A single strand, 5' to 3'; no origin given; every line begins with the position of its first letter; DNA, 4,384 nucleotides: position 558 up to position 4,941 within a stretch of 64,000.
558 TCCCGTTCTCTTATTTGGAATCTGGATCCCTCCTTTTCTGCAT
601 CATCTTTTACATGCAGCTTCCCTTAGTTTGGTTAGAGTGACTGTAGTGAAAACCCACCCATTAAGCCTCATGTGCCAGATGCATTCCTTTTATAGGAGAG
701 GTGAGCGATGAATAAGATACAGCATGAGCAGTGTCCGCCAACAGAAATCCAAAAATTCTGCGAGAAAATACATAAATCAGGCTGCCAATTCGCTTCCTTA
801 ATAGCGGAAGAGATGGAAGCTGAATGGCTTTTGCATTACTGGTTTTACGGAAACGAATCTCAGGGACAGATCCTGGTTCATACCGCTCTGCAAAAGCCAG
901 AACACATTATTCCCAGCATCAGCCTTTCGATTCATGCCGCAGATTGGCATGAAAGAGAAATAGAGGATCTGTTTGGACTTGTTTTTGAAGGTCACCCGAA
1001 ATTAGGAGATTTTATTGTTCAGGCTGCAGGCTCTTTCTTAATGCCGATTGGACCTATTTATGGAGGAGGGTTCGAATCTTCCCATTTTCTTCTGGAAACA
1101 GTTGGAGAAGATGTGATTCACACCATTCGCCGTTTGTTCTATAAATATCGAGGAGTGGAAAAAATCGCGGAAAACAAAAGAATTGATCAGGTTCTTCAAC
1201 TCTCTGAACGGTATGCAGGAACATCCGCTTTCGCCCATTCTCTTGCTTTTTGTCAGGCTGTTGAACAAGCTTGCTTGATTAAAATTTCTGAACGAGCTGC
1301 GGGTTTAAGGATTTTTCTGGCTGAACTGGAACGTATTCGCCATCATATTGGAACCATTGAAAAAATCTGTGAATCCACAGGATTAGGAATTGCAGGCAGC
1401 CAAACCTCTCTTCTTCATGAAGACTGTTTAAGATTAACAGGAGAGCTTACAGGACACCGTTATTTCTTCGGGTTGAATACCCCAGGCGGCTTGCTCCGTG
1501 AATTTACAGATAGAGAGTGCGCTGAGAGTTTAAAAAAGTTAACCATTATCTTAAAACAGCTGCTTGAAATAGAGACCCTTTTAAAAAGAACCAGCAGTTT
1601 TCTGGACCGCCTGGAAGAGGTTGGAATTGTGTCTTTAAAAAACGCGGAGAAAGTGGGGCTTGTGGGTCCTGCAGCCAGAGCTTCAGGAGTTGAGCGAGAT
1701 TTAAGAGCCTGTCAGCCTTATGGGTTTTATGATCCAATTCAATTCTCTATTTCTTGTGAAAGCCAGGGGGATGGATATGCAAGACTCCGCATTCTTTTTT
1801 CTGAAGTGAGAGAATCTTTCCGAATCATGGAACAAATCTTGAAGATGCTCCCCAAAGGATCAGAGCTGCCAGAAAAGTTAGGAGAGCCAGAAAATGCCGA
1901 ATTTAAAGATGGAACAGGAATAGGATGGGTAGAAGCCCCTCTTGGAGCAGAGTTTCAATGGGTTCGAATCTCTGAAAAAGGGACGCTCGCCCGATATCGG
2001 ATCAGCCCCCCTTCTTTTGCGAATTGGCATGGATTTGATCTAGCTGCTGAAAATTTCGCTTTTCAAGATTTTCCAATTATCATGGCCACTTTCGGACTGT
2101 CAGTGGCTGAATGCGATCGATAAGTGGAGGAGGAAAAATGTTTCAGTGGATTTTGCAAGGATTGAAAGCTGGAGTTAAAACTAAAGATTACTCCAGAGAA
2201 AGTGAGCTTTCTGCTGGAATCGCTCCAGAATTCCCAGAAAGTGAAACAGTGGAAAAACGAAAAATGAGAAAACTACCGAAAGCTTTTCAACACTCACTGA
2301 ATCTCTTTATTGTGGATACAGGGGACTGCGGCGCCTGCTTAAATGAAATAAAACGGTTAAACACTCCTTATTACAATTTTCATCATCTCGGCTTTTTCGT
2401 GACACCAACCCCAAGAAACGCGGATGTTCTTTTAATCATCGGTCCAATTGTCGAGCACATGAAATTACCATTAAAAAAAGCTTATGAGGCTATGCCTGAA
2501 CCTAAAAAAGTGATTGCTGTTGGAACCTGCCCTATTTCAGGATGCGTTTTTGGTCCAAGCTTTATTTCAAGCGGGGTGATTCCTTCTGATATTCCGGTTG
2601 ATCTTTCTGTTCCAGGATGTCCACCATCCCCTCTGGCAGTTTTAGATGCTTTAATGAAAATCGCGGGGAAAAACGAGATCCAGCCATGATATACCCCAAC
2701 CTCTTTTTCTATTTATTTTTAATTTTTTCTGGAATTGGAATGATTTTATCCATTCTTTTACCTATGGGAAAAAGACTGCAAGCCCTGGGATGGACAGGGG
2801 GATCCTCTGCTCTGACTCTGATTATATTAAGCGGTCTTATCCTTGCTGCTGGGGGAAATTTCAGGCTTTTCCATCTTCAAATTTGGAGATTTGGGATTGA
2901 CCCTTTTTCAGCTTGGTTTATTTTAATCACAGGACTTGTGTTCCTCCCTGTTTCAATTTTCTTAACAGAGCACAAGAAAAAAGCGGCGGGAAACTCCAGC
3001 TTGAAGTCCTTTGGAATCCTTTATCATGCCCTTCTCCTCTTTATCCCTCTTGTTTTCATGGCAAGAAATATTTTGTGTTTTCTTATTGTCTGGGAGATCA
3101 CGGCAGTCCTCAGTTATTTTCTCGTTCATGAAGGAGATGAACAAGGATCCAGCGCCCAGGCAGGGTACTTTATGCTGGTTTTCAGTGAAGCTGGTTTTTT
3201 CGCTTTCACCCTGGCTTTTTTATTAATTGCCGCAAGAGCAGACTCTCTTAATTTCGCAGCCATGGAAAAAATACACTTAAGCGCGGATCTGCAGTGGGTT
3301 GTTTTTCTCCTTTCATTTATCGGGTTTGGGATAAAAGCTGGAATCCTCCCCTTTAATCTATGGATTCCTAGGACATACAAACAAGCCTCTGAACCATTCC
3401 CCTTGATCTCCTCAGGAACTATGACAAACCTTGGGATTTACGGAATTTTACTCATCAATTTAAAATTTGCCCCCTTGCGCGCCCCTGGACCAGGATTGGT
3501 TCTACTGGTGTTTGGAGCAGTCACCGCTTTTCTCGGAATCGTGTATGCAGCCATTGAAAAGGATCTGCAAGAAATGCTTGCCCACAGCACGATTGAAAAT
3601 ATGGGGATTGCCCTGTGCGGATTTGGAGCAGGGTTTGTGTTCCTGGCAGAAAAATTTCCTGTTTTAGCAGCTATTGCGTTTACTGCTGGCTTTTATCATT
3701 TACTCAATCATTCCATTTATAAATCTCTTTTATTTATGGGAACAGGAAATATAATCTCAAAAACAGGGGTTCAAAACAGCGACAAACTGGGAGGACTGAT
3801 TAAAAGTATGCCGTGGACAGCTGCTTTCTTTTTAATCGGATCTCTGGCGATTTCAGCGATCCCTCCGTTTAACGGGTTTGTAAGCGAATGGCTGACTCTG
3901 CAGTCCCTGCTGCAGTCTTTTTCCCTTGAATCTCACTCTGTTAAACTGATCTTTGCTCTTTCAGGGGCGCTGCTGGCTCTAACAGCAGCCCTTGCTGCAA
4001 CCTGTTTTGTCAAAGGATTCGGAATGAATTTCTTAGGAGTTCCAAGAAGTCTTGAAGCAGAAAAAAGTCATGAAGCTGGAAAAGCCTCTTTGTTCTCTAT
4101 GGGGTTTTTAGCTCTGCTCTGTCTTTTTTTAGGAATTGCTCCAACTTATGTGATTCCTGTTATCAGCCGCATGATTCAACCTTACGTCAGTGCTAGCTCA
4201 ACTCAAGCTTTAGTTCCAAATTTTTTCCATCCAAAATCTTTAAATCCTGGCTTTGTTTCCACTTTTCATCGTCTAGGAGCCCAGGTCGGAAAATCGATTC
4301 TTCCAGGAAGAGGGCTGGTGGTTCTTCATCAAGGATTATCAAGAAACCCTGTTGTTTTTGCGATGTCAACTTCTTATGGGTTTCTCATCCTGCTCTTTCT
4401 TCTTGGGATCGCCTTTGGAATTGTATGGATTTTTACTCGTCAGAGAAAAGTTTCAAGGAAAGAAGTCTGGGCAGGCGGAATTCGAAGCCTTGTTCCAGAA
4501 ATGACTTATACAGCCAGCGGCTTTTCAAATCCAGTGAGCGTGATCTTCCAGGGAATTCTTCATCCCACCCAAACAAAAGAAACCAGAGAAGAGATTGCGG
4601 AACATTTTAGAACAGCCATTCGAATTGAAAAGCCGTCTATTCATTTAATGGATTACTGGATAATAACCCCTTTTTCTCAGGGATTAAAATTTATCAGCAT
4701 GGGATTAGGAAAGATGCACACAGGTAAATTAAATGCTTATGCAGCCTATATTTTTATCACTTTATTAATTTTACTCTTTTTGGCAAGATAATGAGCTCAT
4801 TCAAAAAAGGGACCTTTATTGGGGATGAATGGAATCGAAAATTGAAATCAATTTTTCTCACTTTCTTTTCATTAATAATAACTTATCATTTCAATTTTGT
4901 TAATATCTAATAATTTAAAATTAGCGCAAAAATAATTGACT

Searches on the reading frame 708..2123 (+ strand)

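Call 81: search_protein_families(library=pfam, proteins=[window:708-2123:+], max_evalue=0.0001)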
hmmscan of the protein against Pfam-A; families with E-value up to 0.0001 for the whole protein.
window:708-2123:+ (471 aa): 3 families
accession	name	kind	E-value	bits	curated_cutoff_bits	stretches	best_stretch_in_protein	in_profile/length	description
PF00346.24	Complex1_49kDa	-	2.2e-41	142.2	24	2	238-385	16-163/271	Respiratory-chain NADH dehydrogenase, 49 Kd subunit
PF00329.25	Complex1_30kDa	-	1.9e-13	51.5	22.5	1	9-101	3-102/124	Respiratory-chain NADH dehydrogenase, 30 Kd subunit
PF00374.24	NiFeSe_Hases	-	9.7e-08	31.8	25.8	0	148-214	1-67/508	Nickel-dependent hydrogenase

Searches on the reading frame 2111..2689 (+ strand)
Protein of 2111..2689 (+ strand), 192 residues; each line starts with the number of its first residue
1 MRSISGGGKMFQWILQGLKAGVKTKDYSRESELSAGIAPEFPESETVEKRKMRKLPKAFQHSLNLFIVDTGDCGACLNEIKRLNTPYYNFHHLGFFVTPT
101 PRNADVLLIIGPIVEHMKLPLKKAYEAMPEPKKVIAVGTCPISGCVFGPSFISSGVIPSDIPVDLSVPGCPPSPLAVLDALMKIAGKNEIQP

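Call 81: search_protein_families(library=pfam, proteins=[window:2111-2689:+], max_evalue=0.0001)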
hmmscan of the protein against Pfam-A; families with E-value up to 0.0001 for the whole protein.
window:2111-2689:+ (192 aa): 1 family
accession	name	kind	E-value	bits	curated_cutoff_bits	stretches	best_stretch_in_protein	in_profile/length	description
PF01058.29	Oxidored_q6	-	2.5e-23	82.6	27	1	73-184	1-128/128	NADH ubiquinone oxidoreductase, 20 Kd subunit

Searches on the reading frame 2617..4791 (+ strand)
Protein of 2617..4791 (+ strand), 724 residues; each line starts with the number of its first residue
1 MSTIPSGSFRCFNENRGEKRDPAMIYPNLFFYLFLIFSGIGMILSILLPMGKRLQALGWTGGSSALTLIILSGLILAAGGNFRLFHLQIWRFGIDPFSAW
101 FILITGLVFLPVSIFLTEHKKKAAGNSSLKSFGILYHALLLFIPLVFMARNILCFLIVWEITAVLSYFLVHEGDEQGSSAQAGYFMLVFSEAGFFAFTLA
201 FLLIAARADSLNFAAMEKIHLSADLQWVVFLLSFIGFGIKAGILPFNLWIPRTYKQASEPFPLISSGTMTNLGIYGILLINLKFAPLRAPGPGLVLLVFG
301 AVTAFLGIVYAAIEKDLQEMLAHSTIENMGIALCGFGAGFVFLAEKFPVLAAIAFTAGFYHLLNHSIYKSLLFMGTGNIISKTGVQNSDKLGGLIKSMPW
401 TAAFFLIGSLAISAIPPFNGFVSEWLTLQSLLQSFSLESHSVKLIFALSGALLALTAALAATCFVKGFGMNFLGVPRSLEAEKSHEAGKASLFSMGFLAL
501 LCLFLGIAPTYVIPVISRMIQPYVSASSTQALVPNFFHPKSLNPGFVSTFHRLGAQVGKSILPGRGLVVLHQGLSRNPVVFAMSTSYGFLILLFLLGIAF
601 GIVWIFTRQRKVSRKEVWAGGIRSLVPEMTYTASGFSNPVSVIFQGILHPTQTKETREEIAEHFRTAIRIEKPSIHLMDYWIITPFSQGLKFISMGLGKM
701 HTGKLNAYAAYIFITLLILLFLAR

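Call 81: search_protein_families(library=pfam, proteins=[window:2617-4791:+], max_evalue=0.0001)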
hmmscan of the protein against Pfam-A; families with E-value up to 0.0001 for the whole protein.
window:2617-4791:+ (724 aa): 1 family
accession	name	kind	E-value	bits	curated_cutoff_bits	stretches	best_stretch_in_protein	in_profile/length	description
PF00361.26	Proton_antipo_M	-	1.7e-39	136.3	21.5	1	149-434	1-278/294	NADH:quinone oxidoreductase/Mrp antiporter, TM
